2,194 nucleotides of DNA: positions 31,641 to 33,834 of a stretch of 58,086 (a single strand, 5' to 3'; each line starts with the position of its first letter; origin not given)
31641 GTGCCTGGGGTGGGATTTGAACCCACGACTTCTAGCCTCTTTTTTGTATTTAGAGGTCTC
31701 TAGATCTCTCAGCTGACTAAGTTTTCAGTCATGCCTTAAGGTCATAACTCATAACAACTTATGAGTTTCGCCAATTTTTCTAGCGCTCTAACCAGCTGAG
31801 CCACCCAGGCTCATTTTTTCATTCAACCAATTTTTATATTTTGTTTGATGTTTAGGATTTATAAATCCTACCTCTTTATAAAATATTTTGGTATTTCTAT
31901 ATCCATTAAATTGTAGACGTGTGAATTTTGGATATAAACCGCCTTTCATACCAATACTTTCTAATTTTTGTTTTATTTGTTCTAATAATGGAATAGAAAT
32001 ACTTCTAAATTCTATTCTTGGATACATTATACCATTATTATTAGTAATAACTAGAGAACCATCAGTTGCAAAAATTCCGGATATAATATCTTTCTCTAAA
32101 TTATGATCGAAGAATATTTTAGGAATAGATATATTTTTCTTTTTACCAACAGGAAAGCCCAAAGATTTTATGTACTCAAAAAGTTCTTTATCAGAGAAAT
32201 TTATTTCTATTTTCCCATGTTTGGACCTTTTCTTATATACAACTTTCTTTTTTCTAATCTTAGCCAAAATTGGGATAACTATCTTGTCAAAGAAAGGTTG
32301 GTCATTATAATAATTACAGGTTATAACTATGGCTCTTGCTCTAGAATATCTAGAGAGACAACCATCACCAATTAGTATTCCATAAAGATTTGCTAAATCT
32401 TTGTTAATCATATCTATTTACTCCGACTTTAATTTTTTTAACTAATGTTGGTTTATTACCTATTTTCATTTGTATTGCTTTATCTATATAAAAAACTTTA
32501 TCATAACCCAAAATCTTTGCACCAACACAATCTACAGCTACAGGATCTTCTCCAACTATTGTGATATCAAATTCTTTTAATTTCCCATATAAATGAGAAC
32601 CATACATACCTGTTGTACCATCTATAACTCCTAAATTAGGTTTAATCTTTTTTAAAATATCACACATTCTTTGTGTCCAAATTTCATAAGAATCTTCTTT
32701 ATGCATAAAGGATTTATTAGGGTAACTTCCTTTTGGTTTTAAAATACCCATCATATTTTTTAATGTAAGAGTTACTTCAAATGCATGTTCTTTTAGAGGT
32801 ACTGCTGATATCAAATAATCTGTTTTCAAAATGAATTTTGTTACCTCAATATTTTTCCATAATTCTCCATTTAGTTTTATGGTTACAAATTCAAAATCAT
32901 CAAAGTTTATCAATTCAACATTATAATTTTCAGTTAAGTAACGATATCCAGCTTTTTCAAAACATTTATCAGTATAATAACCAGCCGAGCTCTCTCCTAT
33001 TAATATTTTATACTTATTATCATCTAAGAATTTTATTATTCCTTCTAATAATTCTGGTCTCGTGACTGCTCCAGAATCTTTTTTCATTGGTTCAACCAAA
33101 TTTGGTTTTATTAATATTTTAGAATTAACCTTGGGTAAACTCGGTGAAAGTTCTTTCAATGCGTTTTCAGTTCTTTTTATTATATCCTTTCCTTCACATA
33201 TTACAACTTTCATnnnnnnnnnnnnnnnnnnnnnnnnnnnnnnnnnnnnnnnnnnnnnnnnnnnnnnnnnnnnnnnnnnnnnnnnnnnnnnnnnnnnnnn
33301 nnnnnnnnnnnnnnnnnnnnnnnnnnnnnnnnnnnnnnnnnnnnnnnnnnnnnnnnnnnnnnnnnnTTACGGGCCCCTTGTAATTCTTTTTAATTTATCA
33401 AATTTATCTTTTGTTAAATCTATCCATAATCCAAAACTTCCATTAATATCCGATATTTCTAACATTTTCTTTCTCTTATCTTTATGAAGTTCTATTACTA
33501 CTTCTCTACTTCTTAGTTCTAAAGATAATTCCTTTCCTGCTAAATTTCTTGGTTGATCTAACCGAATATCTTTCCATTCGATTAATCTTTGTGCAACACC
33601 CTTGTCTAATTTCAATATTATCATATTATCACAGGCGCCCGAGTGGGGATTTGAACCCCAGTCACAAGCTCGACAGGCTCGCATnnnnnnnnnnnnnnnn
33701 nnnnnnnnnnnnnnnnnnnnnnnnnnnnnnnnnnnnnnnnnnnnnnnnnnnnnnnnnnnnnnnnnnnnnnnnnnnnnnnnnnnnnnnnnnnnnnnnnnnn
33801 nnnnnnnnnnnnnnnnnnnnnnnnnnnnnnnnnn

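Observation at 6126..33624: A paralogous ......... gene family is joined to tRNA genes, and the tRNAs with unusual introns are exactly the ones that have one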

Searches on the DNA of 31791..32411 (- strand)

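Call 37: search_rna_families(sources=[L061, L063, L066, L069, L070, L071, L072, L074, L076, L077, L078, L079, L080, L006, L001, L005, L010], threshold=gathering, show_alignments=0)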
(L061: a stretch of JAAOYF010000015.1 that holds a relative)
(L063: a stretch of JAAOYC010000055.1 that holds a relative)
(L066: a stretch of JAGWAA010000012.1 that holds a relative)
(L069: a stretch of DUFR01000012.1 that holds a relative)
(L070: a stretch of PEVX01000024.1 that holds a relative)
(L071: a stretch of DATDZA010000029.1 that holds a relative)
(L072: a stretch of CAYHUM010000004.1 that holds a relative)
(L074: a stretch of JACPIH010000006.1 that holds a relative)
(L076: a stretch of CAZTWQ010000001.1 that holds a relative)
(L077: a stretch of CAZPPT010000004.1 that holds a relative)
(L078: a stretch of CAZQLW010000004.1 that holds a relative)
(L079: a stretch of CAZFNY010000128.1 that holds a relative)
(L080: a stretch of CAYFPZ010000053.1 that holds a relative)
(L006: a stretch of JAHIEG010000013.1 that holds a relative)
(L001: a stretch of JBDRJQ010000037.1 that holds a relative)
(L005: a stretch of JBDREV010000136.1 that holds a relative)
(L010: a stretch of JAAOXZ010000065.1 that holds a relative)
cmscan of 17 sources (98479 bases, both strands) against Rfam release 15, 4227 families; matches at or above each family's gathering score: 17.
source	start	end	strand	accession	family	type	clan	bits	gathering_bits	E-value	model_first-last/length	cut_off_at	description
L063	1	344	-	RF01959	SSU_rRNA_archaea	Gene; rRNA;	CL00111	307.5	50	4.5e-87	1-348/1478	3'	Archaeal small subunit ribosomal RNA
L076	3659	3731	+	RF00005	tRNA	Gene; tRNA;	CL00001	65.4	29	8.9e-12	1-71/71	no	tRNA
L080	2320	2407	+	RF00005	tRNA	Gene; tRNA;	CL00001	63.6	29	2.8e-11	1-71/71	no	tRNA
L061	5339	5454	-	RF00005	tRNA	Gene; tRNA;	CL00001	61.2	29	1.3e-10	1-71/71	no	tRNA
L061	1997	2071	-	RF00005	tRNA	Gene; tRNA;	CL00001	59.5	29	3.6e-10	1-71/71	no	tRNA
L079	2115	2186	+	RF00005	tRNA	Gene; tRNA;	CL00001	58.2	29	8.6e-10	1-71/71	no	tRNA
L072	3658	3759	+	RF00005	tRNA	Gene; tRNA;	CL00001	57.4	29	1.4e-09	1-71/71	no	tRNA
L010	1402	1524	+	RF00005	tRNA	Gene; tRNA;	CL00001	55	29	6.5e-09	1-71/71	no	tRNA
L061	4595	4680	-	RF00005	tRNA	Gene; tRNA;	CL00001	54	29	1.2e-08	1-71/71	no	tRNA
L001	3628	3779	+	RF00005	tRNA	Gene; tRNA;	CL00001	53.3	29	1.9e-08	1-71/71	no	tRNA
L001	2779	2894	+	RF00005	tRNA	Gene; tRNA;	CL00001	51.8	29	4.8e-08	1-71/71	no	tRNA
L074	3652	3770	+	RF00005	tRNA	Gene; tRNA;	CL00001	50.2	29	1.4e-07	1-71/71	no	tRNA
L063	1823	1973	+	RF00005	tRNA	Gene; tRNA;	CL00001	50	29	1.5e-07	1-71/71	no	tRNA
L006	3604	3707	+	RF00005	tRNA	Gene; tRNA;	CL00001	45.6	29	2.5e-06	1-71/71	no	tRNA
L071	3675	3822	+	RF00005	tRNA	Gene; tRNA;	CL00001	44.7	29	4.5e-06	1-71/71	no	tRNA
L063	816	911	-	RF00005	tRNA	Gene; tRNA;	CL00001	43.1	29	1.2e-05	1-71/71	no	tRNA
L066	2693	2824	+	RF00005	tRNA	Gene; tRNA;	CL00001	41.3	29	3.8e-05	1-71/71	no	tRNA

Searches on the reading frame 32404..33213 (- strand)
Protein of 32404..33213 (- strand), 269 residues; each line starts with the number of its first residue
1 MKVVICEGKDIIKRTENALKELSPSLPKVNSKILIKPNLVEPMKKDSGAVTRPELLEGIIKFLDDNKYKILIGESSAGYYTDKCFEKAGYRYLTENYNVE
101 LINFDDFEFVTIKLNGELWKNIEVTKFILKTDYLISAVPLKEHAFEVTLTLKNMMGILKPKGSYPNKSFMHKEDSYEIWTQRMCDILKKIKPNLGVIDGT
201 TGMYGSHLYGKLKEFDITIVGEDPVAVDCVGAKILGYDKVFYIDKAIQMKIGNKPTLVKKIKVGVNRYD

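Call 5: search_protein_families(library=pfam, proteins=[window:32404-33213:-], max_evalue=0.1)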
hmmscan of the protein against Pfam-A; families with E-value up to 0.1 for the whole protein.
window:32404-33213:- (269 aa): 2 families
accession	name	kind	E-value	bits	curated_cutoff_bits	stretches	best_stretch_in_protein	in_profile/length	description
PF04015.17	DUF362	-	4.2e-40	138.4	24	1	33-232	1-199/200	Domain of unknown function (DUF362)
PF11123.14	DNA_Packaging_2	-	0.028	15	27.5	1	18-76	5-52/79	DNA packaging protein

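Call 39: find_encoding_contigs(protein=window:32404-33213:-, flank=5000, max_places=10)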
Protein window:32404-33213:- (269 aa): 3 contigs read that carry it; 1 place shown.
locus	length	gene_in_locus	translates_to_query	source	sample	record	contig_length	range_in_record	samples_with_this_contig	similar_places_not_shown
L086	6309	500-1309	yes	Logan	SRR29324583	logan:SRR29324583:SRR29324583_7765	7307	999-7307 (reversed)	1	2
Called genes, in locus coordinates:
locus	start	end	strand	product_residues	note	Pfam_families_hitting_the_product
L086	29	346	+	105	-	-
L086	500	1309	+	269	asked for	PF04015:DUF362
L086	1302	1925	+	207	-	PF14528:LAGLIDADG_3 (weak)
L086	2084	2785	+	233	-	PF00535:Glycos_transf_2, PF10111:Glyco_tranf_2_2 (weak), PF13641:Glyco_tranf_2_3, PF13506:Glyco_transf_21 (weak)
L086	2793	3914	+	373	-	PF13477:Glyco_trans_4_2, PF13439:Glyco_transf_4, PF13579:Glyco_trans_4_4, PF00534:Glycos_transf_1, PF13692:Glyco_trans_1_4, PF13524:Glyco_trans_1_2 (weak)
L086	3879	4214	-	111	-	-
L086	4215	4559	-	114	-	PF00892:EamA, PF05653:Mg_trans_NIPA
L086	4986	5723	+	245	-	PF14528:LAGLIDADG_3 (faint)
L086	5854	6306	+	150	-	PF11969:DcpS_C, PF01230:HIT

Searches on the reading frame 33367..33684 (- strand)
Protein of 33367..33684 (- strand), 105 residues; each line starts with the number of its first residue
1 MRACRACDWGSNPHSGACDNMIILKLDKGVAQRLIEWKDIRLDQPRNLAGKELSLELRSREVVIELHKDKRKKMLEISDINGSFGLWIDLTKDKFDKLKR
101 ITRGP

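Call 5: search_protein_families(library=pfam, proteins=[window:33367-33684:-], max_evalue=0.1)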
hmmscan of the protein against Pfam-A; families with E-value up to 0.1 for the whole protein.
window:33367-33684:- (105 aa): 0 families

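Call 68: search_protein_representatives(protein=window:33370-33624:-)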
Query: 85 residues. Proteins with E-value up to 0.001 (for the whole library): 14; up to 1e-10: 8; up to 1e-30: 0. The best 14 are listed.
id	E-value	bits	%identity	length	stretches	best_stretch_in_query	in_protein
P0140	9.9e-25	102.9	60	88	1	2-82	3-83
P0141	2.7e-19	85.6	49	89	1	2-81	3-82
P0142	1.1e-17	80.5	58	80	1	1-81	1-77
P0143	2.2e-15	73.1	48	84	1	3-82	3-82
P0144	4.2e-14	69.1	44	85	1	2-81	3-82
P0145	2.6e-13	66.5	51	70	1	16-84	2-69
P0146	5.7e-12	62.3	42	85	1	2-82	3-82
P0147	8.5e-12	61.7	44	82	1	4-85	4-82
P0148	4.0e-10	56.4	54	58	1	28-81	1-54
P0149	8.3e-07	45.8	38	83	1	2-71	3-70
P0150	4.5e-06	43.5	44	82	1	31-82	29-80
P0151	2.2e-04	38.1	34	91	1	2-78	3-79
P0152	2.8e-04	37.8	32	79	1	4-79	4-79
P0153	9.8e-04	36.0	30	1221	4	18-80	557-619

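Call 70: search_protein_families(library=ncbifam, proteins=[window:33370-33624:-], max_evalue=0.01)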
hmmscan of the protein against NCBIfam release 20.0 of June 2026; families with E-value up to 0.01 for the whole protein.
window:33370-33624:- (85 aa): 0 families

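Call 76: predict_structure(alignment_id=A9)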
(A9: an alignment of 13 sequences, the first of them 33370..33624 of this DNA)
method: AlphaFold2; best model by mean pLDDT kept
length: 85 residues; sequences in the alignment: 13
mean_pLDDT: 72.9   pTM: 0.55
mean pLDDT of the five models: 72.9, 69.6, 69.3, 68.8, 56.6
residues with pLDDT >= 90: 0; 70-90: 47; 50-70: 35; < 50: 3
segments of 3 or more residues with pLDDT < 50: none
pLDDT, mean of each block of 10 residues (from residue 1): 67 64 53 66 84 84 81 86 69
secondary structure, 60 per line:
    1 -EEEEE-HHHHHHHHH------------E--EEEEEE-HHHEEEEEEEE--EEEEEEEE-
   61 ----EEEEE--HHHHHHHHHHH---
elements in order: E2-6 H8-16 E32-37 E42-49 E52-59 E65-69 H72-82

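Call 80: fold_search(model_id=the predicted structure, library=pdb)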
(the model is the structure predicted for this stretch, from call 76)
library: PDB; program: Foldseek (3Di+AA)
matches with E <= 10: 799; with E <= 0.001: 0
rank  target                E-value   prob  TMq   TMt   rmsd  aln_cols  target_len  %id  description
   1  6k0a_G                4.2e-02  0.90  0.33  0.26  10.4        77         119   19  cryo-EM structure of an archaeal Ribonuclease P (released 2019-06-19)
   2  6k0b_G                4.7e-02  0.91  0.34  0.26  10.3        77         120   18  cryo-EM structure of archaeal Ribonuclease P with mature tRNA (released 2019-06-19)
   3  1utc_B                4.1e-01  0.54  0.34  0.09  10.9        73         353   16  Clathrin terminal domain complexed with TLPWDLWTT (released 2004-02-25)
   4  9a0f_W1               4.9e-01  0.30  0.32  0.06  25.7        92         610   11  Integrative model of the wild type yeast nuclear pore complex (released 2020-08-28)
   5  2zae_D                5.2e-01  0.51  0.33  0.29   8.9        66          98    8  Crystal structure of protein Ph1601p in complex with protein Ph1771p of archaeal ribonuclease P from Pyrococcus horiko (released 2008-10-14)
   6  1x0t                  5.5e-01  0.47  0.34  0.28   8.8        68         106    7  Crystal structure of ribonuclease P protein Ph1601p from Pyrococcus horikoshii OT3 (released 2005-11-15)
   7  2ki7_MODEL_1_B        6.5e-01  0.35  0.32  0.28   9.8        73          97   11  The solution structure of RPP29-RPP21 complex from Pyrococcus furiosus (released 2009-09-15)
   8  5f7q_C                6.9e-01  0.23  0.30  0.09  13.9        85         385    9  ROK repressor Lmo0178 from Listeria monocytogenes bound to operator (released 2016-09-07)
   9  1ym7_A                8.3e-01  0.60  0.38  0.07   3.8        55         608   18  G Protein-Coupled Receptor Kinase 2 (GRK2) (released 2005-07-05)
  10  1utc_A                8.3e-01  0.41  0.34  0.09  10.2        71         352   17  Clathrin terminal domain complexed with TLPWDLWTT (released 2004-02-25)
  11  4v8m_Bt               9.3e-01  0.08  0.21  0.17  17.0        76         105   10  High-resolution cryo-electron microscopy structure of the Trypanosoma brucei ribosome (released 2014-07-09)
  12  1ym7_C                9.8e-01  0.57  0.38  0.07   3.8        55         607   18  G Protein-Coupled Receptor Kinase 2 (GRK2) (released 2005-07-05)
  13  3jcs_k                1.0e+00  0.41  0.33  0.42   3.3        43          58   16  2.8 Angstrom cryo-EM structure of the large ribosomal subunit from the eukaryotic parasite Leishmania (released 2016-07-20)
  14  6vlh_A                1.1e+00  0.77  0.33  0.21   6.1        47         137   13  HIV Integrase Core domain (IN) in complex with dimer-spanning ligand (released 2021-01-27)
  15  1rq0_B                1.1e+00  0.47  0.38  0.12   6.5        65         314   12  Crystal structure of peptide releasing factor 1 (released 2004-08-17)
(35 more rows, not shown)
